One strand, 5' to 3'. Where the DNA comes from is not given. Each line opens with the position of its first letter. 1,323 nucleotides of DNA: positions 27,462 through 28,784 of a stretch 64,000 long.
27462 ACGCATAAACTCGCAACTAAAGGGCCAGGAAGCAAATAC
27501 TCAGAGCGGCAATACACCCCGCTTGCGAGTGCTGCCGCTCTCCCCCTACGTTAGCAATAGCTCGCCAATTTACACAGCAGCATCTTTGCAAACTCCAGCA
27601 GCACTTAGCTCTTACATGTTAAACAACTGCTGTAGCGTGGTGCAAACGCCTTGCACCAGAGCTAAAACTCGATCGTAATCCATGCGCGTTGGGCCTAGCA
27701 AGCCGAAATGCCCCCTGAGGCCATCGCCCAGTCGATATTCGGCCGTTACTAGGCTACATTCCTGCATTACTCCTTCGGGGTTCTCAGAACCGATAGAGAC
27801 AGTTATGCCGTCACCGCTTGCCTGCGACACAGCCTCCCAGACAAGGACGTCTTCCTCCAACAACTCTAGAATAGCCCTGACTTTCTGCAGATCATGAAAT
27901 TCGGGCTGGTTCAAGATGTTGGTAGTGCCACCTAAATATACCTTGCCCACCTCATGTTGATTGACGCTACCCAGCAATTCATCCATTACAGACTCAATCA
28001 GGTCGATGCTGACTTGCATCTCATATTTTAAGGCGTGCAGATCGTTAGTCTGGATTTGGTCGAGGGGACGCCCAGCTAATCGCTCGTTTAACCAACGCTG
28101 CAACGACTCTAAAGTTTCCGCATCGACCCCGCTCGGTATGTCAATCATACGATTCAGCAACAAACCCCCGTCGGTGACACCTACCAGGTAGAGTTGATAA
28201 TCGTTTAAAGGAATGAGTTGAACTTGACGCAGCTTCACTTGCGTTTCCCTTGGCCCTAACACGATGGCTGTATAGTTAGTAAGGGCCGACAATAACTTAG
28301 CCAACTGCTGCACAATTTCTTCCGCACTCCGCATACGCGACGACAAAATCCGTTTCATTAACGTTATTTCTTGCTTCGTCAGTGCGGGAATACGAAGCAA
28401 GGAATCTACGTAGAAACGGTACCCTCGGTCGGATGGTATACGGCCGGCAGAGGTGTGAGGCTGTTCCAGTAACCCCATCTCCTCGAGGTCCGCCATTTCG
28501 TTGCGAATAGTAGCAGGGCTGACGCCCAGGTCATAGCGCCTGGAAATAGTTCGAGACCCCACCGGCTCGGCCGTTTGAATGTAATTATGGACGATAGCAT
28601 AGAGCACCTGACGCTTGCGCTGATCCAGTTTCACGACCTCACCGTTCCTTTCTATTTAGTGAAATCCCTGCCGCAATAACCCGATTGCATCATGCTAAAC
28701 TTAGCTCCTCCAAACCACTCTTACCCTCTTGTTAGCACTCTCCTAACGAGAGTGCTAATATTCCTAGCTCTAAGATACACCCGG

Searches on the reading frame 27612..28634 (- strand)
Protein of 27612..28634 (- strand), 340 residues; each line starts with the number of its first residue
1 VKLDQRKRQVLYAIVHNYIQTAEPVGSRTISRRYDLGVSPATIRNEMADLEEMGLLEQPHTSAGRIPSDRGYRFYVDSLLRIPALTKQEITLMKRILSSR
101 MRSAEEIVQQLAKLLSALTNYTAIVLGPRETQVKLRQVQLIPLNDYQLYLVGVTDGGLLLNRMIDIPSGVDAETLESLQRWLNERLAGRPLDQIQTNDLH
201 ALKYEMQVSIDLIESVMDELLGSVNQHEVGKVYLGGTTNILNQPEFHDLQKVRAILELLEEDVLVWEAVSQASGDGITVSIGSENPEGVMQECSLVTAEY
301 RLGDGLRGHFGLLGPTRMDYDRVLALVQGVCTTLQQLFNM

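Call 79: search_protein_families(library=pfam, proteins=[window:27612-28634:-], max_evalue=0.001)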
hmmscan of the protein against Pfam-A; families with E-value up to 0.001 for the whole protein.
window:27612-28634:- (340 aa): 2 families
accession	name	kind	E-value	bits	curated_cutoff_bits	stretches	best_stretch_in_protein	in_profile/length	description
PF01628.27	HrcA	-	4.9e-63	213.4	22.2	1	105-323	1-214/215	HrcA protein C terminal domain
PF03444.21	HrcA_DNA-bdg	-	8.1e-05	22.7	21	1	3-69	2-67/79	Winged helix-turn-helix transcription repressor, HrcA DNA-binding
